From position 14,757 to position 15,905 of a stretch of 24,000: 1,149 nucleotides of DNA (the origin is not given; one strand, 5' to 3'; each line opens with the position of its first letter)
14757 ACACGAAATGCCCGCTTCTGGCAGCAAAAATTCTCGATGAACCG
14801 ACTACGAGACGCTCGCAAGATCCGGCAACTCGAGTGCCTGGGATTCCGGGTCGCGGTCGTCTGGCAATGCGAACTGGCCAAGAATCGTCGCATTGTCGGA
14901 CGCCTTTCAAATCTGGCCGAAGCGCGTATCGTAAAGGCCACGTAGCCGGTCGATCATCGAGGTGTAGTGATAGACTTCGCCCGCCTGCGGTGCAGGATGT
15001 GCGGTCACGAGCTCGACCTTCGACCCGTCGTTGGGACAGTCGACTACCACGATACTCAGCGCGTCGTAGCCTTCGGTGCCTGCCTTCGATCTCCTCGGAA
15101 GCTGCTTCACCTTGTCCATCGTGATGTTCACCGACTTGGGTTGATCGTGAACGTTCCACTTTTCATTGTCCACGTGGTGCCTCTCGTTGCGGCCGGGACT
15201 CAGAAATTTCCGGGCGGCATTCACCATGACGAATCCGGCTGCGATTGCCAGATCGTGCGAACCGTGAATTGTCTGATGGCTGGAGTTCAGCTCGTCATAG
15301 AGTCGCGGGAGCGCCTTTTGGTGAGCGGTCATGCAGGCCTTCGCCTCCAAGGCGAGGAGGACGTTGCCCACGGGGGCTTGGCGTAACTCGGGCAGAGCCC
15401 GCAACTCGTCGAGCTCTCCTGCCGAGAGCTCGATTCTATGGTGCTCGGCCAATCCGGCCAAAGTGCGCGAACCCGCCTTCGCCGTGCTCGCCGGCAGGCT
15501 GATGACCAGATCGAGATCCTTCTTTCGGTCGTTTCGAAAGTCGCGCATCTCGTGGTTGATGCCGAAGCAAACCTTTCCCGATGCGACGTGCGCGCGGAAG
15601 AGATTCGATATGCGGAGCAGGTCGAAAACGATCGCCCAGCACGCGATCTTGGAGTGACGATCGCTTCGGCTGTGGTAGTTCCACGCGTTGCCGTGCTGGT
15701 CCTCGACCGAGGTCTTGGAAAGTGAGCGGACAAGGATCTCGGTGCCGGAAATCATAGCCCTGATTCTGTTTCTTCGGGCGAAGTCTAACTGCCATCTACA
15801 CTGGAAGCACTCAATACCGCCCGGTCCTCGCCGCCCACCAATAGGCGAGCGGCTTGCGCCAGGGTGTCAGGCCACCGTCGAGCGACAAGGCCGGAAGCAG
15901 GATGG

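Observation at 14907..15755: Unassignable 282-aa protein with a split D...E-x-K motif: candidate novel restriction endonuclease or other effector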

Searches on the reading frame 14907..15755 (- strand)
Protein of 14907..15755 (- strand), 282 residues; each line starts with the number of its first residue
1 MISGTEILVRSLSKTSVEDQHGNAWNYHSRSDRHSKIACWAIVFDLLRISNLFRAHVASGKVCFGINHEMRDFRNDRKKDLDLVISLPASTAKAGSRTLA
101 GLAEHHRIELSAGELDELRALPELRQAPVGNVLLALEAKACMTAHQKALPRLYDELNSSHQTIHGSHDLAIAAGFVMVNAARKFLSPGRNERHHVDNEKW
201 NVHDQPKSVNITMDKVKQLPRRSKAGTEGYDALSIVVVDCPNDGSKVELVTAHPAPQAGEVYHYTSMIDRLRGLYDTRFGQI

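Call 3: search_protein_families(library=pfam, proteins=[window:14907-15755:-], max_evalue=1)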
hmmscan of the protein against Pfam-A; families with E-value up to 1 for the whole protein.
window:14907-15755:- (282 aa): 0 families

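Call 4: search_protein_families(library=ncbifam, proteins=[window:14907-15755:-], max_evalue=1)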
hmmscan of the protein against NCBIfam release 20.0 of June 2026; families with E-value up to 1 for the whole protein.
window:14907-15755:- (282 aa): 0 families

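Call 5: search_protein_families(library=padloc, proteins=[window:14907-15755:-], max_evalue=1)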
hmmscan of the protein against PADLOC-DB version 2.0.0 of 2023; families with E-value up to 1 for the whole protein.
window:14907-15755:- (282 aa): 0 families

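Call 6: search_solved_structures(query=window:14907-15755:-, max_evalue=10, show_alignments=2)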
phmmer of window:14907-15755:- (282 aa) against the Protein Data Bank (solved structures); distinct sequences matched with E-value up to 10: 1.
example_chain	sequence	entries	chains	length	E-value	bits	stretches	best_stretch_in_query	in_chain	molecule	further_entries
5jw9_B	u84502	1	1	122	0.79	12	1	154-204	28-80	RNA polymerase II elongation factor ELL2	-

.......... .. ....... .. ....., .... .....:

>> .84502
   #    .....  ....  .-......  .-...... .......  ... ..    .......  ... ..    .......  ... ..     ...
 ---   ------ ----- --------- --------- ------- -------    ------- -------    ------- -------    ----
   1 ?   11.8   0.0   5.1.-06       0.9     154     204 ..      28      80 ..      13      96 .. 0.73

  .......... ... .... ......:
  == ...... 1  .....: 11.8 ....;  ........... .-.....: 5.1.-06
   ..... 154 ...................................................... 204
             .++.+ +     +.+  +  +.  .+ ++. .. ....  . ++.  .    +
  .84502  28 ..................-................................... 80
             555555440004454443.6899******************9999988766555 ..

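Call 7: find_homologous_proteins(query=window:14907-15755:-, max_evalue=0.001)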
Query window:14907-15755:- (282 aa): 3866 proteins with E <= 0.001 among 5230 candidates; the best 120 are listed.
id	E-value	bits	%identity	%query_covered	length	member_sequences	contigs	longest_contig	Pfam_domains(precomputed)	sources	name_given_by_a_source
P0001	3.8e-179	612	96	100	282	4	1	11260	-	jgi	-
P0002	8.9e-157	538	84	100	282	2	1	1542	-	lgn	-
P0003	1.9e-156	537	85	100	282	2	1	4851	-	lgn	-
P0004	8.6e-142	489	76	100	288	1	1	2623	-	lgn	-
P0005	2.8e-139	481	75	100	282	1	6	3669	-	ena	-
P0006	8.0e-138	476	75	100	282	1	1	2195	-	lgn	-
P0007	8.7e-138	476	73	100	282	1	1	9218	-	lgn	-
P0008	5.4e-135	467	73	100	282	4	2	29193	-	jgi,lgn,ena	-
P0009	1.3e-133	462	71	100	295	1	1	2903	-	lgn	-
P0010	1.0e-132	459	72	100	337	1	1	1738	-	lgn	-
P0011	7.1e-132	457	70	100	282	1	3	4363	-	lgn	-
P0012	9.2e-132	456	71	100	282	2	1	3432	-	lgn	-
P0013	1.3e-131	456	71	100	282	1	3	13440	-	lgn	-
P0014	1.4e-130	452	70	100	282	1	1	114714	-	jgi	jgi:hypothetical protein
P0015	3.6e-130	451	70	100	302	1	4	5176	-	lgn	-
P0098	5.4e-114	398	62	100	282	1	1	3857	-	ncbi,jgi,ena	jgi:hypothetical protein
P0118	1.3e-111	390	63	98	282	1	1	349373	-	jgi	jgi:hypothetical protein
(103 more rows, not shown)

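Call 12: find_encoding_contigs(protein=window:14907-15755:-, flank=10000, max_places=4)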
Protein window:14907-15755:- (282 aa): 6 contigs read that carry it; 4 places shown.
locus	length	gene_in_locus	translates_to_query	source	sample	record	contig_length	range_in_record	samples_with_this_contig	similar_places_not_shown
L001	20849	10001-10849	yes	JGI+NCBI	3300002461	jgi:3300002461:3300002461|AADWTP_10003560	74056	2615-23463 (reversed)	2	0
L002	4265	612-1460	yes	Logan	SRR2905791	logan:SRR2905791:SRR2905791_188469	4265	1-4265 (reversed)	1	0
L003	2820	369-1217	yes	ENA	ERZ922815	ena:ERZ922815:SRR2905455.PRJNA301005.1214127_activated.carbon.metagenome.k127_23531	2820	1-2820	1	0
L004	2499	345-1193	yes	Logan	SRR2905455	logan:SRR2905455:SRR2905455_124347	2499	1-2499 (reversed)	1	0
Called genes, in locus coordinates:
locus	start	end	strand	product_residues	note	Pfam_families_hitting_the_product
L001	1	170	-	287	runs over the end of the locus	PF00528:BPD_transp_1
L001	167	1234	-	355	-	PF00005:ABC_tran, PF13304:AAA_21 (faint), PF08402:TOBE_2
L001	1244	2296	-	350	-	PF01547:SBP_bac_1, PF13531:SBP_bac_11, PF13416:SBP_bac_8, PF13343:SBP_bac_6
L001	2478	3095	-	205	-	PF01243:PNPOx_N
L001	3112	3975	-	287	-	PF05673:DUF815, PF13191:AAA_16 (faint)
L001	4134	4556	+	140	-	PF02699:YajC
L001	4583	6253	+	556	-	PF21760:SecD_1st, PF22599:SecDF_P1_head, PF00873:ACR_tran (weak), PF02355:SecD_SecF_C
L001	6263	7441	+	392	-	PF07549:Sec_GG (weak), PF02355:SecD_SecF_C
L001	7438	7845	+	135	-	PF04430:DUF498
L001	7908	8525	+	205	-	PF01810:LysE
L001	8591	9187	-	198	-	PF06181:Urate_ox_N (weak)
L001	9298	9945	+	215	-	PF00494:SQS_PSY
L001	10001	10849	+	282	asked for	-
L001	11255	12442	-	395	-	PF00145:DNA_methylase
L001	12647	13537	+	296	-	PF12146:Hydrolase_4, PF00561:Abhydrolase_1, PF12697:Abhydrolase_6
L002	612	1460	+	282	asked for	-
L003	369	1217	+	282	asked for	-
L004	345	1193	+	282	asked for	-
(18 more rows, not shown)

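Call 13: find_related_loci(query=A1, collection=genome_contigs, flank=6000)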
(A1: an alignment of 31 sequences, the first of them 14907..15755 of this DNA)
Query A1 (282 aa) in genome_contigs; peptide patterns used: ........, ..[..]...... (x = any residue, [..] = any of these).
289 stretches matched a pattern; 260 encode a relative of the query (tblastn E <= 1e-3); the best 80 are kept; 80 distinct loci.
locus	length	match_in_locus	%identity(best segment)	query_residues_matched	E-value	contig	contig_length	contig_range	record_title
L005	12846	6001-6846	73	1-282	1e-141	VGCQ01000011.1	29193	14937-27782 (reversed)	MAG: Alphaproteobacteria bacterium isolate K_Offshore_120m_m2_043 K_Offshore_120m_m2_043_Ga0194131_10002654, whole genom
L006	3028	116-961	71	1-282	8e-148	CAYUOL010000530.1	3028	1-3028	MAG TPA_asm: uncultured Iamiaceae bacterium isolate SRP262948_co1_175 genome assembly, contig: NODE_38994_length_3028_co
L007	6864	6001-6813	73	1-271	4e-134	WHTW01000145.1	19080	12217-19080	MAG: Rhodospirillales bacterium isolate Dino_bin47 NODE_145_length_19080_cov_9.813456, whole genome shotgun sequence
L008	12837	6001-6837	68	4-282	2e-129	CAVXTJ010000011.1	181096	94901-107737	MAG: uncultured Alphaproteobacteria bacterium isolate MFD04651.bin.1.50 genome assembly, contig: contig_3598, whole geno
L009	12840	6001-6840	68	2-282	6e-128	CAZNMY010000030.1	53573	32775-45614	MAG TPA_asm: uncultured Devosia sp. isolate SRP287051_co2_2 genome assembly, contig: NODE_1382_length_53573_cov_10.92025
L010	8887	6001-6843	65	2-282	2e-126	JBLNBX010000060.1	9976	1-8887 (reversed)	MAG: bacterium isolate MAG140 PRJNA950955_bin46_renamed_59, whole genome shotgun sequence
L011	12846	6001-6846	67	1-282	2e-126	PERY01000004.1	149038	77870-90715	MAG: Methylocystis sp. isolate BC.3.87 BC_1000061_149038, whole genome shotgun sequence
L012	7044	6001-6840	66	2-282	1e-124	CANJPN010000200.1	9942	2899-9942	MAG: Bradyrhizobiaceae bacterium isolate RH-23may17-403 genome assembly, contig: RH-23may17-C54910, whole genome shotgun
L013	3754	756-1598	67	2-282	2e-125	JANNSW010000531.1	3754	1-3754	MAG: Hyphomicrobiaceae bacterium isolate SOY_31_metabat_124 SOY_31_k141_224691, whole genome shotgun sequence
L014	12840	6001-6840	64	4-282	2e-119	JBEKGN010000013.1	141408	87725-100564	MAG: Roseiarcus sp. isolate SPRUCE 254 SPRUCE_254_13, whole genome shotgun sequence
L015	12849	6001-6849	61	1-282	1e-114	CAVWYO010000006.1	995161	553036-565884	MAG: uncultured Alphaproteobacteria bacterium isolate MFD04944.bin.1.111 genome assembly, contig: contig_27481, whole ge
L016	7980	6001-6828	61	4-279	1e-113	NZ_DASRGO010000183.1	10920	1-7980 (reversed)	MAG: Methyloceanibacter sp. isolate SMAG_U10060 k141_286114, whole genome shotgun sequence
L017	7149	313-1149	60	4-282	1e-113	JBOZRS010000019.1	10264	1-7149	MAG: Microvirga sp. isolate Bin11 W5_k97_16249, whole genome shotgun sequence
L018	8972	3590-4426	59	2-279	3e-113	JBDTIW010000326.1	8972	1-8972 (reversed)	MAG: Caulobacteraceae bacterium isolate cluster2_bin.38 k127_2719818, whole genome shotgun sequence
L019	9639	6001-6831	62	4-279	2e-113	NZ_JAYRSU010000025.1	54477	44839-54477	MAG: Phenylobacterium sp. isolate NJ_NJASGE1bin.21 NODE_549_length_54477_cov_3.835419, whole genome shotgun sequence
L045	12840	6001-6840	58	1-279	4e-108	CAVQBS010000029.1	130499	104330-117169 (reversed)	MAG: uncultured Alphaproteobacteria bacterium isolate MFD02923.bin.2.89 genome assembly, contig: contig_48343, whole gen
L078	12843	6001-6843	54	2-279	1e-97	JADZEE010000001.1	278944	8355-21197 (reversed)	MAG: Gammaproteobacteria bacterium isolate SJ809 c_000000007983, whole genome shotgun sequence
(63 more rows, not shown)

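Call 15: search_protein_representatives(protein=window:14907-15755:-)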
Query: 282 residues. Proteins with E-value up to 0.001 (for the whole library): 545; up to 1e-10: 359; up to 1e-30: 114. The best 150 are listed.
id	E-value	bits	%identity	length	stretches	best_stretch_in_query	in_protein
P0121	1.3e-83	296.6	52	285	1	3-281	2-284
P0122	1.3e-81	290.1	51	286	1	3-280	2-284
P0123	1.0e-79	283.8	49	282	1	3-282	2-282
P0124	2.6e-79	282.5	48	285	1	3-282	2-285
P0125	6.9e-79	281.1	48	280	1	4-281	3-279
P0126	5.9e-77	274.8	49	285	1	3-280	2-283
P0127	6.4e-77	274.7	47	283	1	4-280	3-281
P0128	1.0e-76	274.0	48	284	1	4-282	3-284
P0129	9.8e-76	270.8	50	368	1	3-281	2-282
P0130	1.0e-75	270.7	48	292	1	3-282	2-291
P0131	5.0e-73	261.9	48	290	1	3-280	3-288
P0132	6.0e-73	261.6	48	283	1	3-279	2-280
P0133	9.9e-73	260.9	49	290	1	3-279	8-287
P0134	4.1e-71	255.6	50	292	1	3-279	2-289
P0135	1.1e-70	254.2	51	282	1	26-281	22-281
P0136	8.7e-69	248.0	50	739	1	3-279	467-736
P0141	1.8e-66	240.4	42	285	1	4-281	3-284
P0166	3.4e-50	187.0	40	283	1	4-279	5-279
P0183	1.2e-43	165.5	36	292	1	3-280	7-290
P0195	2.0e-39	151.7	35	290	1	21-281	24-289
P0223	2.7e-33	131.6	33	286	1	6-281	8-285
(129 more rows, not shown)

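Call 19: search_solved_structures(query=A2, max_evalue=10, show_alignments=3)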
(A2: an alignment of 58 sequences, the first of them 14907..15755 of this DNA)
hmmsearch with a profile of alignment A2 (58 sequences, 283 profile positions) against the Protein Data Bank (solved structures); distinct sequences matched with E-value up to 10: 3.
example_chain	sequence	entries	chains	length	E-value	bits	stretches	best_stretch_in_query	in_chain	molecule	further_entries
8v46_A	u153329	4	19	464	0.048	16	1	150-199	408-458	AriA antitoxin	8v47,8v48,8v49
8v45_A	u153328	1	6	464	0.049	16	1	150-199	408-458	AriA antitoxin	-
8ux9_B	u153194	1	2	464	0.049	16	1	150-199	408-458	AriA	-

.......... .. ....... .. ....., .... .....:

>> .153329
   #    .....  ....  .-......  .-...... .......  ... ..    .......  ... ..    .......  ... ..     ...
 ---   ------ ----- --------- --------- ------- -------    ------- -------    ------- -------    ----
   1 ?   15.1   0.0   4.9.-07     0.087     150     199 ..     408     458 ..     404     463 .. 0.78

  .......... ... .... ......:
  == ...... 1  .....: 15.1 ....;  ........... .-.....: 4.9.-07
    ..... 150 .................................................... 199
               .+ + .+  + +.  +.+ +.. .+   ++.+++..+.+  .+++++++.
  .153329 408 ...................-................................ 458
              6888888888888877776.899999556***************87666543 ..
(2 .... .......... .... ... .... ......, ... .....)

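Call 21: search_dna_similar(query=window:14907-15755:-, collection=plasmids, mode=protein, max_rows=20)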
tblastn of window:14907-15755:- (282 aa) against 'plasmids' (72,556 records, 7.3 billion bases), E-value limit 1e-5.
Records with a match: 3; places in all: 3; records where one place covers at least 80% of the query: 3.
Best place of each record, by identity: <60% 3.
By first word of the organism name: Sinorhizobium 1; Rhizobium 1; Haloferacaceae 1.
By predicted mobility (MOB-suite, as given by PLSDB): non-mobilizable 2; conjugative 1.
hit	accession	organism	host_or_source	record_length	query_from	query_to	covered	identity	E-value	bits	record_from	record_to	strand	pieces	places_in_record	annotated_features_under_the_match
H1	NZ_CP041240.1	Sinorhizobium mexicanum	Acaciella angustissima,cell culture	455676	4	282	99%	57.3%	1e-104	340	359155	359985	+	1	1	hypothetical protein | very short patch repair endonuclease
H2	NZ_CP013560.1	Rhizobium phaseoli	Phaseolus vulgaris,Whole ...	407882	4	279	98%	57.6%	2e-102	334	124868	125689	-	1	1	hypothetical protein | very short patch repair endonuclease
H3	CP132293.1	Haloferacaceae archaeon XH8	cell culture,Pickle salt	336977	27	279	90%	26.6%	2e-18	92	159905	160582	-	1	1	record has no annotation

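Call 23: predict_structure(alignment_id=A2)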
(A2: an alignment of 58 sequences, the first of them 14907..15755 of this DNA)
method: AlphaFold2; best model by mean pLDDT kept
length: 282 residues; sequences in the alignment: 58
mean_pLDDT: 96.4   pTM: 0.93
mean pLDDT of the five models: 96.4, 96.0, 95.9, 95.6, 95.4
residues with pLDDT >= 90: 268; 70-90: 11; 50-70: 3; < 50: 0
segments of 3 or more residues with pLDDT < 50: none
pLDDT, mean of each block of 10 residues (from residue 1): 92 95 95 97 98 98 98 95 97 92 97 98 98 98 94 98 97 99 96 85 98 98 95 99 98 97 98 98 96
secondary structure, 60 per line:
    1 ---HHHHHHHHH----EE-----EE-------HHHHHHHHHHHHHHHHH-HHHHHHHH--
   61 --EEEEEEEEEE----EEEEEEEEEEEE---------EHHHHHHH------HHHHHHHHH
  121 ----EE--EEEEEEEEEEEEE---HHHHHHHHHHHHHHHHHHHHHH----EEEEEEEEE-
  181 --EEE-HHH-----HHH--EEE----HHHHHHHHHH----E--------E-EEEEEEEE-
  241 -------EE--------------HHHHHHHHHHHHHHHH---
elements in order: H4-12 H33-49 H51-58 E63-72 E77-88 H99-105 H112-120 E129-141 H145-166 E171-179 E183-185 E200-202 H207-216 E232-239 H264-279

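Call 24: get_annotated_region(hit=H2, flank=6000)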
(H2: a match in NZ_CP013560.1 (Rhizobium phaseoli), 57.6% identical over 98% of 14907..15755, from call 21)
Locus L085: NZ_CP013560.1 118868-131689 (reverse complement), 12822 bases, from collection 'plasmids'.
description: Rhizobium phaseoli strain N841 plasmid pRphaN841c, complete sequence
organism: Rhizobium phaseoli (NCBI taxid 396)
taxonomy: Bacteria; Pseudomonadota; Alphaproteobacteria; Hyphomicrobiales; Rhizobiaceae; Rhizobium; Rhizobium phaseoli
host: -; source: Phaseolus vulgaris,Whole organism,Legume-root nodule,legume-root nodule; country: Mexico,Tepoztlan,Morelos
typing (MOB-suite, as given by PLSDB): non-mobilizable
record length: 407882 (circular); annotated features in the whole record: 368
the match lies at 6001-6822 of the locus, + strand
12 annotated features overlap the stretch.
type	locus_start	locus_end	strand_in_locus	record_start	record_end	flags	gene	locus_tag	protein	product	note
CDS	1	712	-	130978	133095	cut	-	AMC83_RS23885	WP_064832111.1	carboxy terminal-processing peptidase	-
CDS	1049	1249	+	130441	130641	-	-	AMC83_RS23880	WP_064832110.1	type II toxin-antitoxin system VapB family antitoxin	-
CDS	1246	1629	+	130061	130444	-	-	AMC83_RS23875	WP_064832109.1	type II toxin-antitoxin system VapC family toxin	-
CDS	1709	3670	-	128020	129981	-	-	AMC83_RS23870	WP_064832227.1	elongation factor G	-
CDS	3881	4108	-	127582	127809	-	-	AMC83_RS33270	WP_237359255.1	hypothetical protein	-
CDS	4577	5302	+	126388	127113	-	-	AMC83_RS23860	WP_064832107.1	DUF2726 domain-containing protein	-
CDS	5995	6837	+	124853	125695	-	-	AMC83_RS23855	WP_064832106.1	hypothetical protein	-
CDS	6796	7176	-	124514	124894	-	-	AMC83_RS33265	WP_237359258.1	very short patch repair endonuclease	-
CDS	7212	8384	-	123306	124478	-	dcm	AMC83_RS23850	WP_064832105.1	DNA (cytosine-5-)-methyltransferase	GO:0006304 - DNA modification [Evidence IEA]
CDS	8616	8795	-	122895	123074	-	-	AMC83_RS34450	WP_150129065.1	hypothetical protein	-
CDS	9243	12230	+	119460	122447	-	-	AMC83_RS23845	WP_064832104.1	hypothetical protein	-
CDS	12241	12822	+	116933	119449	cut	-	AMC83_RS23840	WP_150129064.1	hypothetical protein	-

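Call 27: fold_search(model_id=the predicted structure, library=pdb)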
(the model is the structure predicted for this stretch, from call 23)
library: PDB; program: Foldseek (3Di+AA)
matches with E <= 10: 223; with E <= 0.001: 0
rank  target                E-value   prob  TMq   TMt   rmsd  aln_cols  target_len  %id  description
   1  6m9g_B                1.5e-02  0.21  0.21  0.22  17.6       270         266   10  BbvCI B2 dimer with Ta6Br14 clusters (released 2018-11-14)
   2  9bgj_A                5.5e-02  0.28  0.23  0.20   9.9       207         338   11  SgrAI mutant K242A endonuclease DNA-bound dimer with Mg2+ and intact primary site DNA (released 2025-03-05)
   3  3dw9_A                7.4e-02  0.15  0.21  0.19  15.6       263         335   12  SgrAI with cognate DNA and manganese bound (released 2008-08-19)
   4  3n78_B                1.5e-01  0.12  0.22  0.20  15.2       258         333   12  SgrAI bound to Secondary Site DNA and Mg(II) (released 2010-11-24)
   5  3odh_B                1.6e-01  0.25  0.23  0.31  13.3       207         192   11  Structure of OkrAI/DNA complex (released 2010-10-06)
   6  3k52_B                2.0e-01  0.33  0.21  0.24  11.5       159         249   10  Crystal Structure of Isopentenyl Phosphate Kinase from M. jannaschii in complex with IP (released 2010-05-05)
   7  3dvo_A                2.8e-01  0.10  0.22  0.20  15.0       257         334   12  SgrAI with cognate DNA and calcium bound (released 2008-08-19)
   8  3mq6_D                3.9e-01  0.08  0.23  0.20  16.5       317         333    8  Domain swapped SgrAI with DNA and calcium bound (released 2010-11-10)
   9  8bky_A                3.9e-01  0.06  0.20  0.16  15.8       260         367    7  Cryo-EM structure of a contractile injection system in Streptomyces coelicolor, the contracted sheath shell. (released 2023-03-15)
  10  2hld_P                3.9e-01  0.04  0.11  0.12  14.8       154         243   12  Crystal structure of yeast mitochondrial F1-ATPase (released 2006-11-28)
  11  3mq6_A                4.1e-01  0.08  0.22  0.20  16.9       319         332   10  Domain swapped SgrAI with DNA and calcium bound (released 2010-11-10)
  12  3dpg_A                4.4e-01  0.11  0.29  0.25  13.7       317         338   11  SgrAI with noncognate DNA bound (released 2008-08-19)
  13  8em1_B                4.6e-01  0.11  0.22  0.14  10.7       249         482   12  Type IIS Restriction Endonuclease PaqCI, DNA Unbound (released 2023-03-22)
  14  8q41_A                4.9e-01  0.15  0.26  0.19   8.6       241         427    8  Crystal structure of Can2 (E341A) bound to cA4 and TTTAAA ssDNA (released 2023-11-22)
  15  8d3l_I                4.9e-01  0.14  0.21  0.25  17.3       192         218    8  Type I-C Cas4-Cas1-Cas2 complex bound to a PAM/PAM prespacer (released 2022-11-02)
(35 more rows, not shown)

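Call 32: search_protein_families(library=pfam, alignment_id=A2, max_evalue=1)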
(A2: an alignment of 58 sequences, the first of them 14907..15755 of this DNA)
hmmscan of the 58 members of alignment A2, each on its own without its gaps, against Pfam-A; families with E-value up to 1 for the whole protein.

A. member 1, window:14907-15755:- (282 aa): 0 families

B. families by the number of members that match (of 58 scanned): 11 families
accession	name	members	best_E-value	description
PF12169.13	DNA_pol3_gamma3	2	0.1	DNA polymerase III subunits gamma and tau domain III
PF12373.13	Msg2_C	1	0.018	Major surface glycoprotein 2 C terminal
PF20219.3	DUF6579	1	0.041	Family of unknown function (DUF6579)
PF13838.12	Clathrin_H_link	1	0.045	Clathrin-H-link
PF08068.17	DKCLD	1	0.064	DKCLD (NUC011) domain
PF03210.18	Paramyx_P_V_C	1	0.1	Paramyxovirus P/V phosphoprotein C-terminal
PF07380.17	Pneumo_M2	1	0.11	Pneumovirus M2 protein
PF02149.25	KA1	1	0.17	Kinase associated domain 1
PF02142.27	MGS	1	0.18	MGS-like domain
PF03421.22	Acetyltransf_14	1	0.2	YopJ Serine/Threonine acetyltransferase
PF00226.36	DnaJ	1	0.21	DnaJ domain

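Call 33: search_protein_families(library=padloc, alignment_id=A2, max_evalue=1)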
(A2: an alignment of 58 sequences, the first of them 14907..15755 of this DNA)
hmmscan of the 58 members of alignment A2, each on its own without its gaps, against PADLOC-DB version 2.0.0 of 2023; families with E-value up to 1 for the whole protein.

A. member 1, window:14907-15755:- (282 aa): 0 families

B. families by the number of members that match (of 58 scanned): 1 family
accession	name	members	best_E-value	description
PDLC00600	ZorA1|ZorA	1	0.024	MotA/ExbB/TolQ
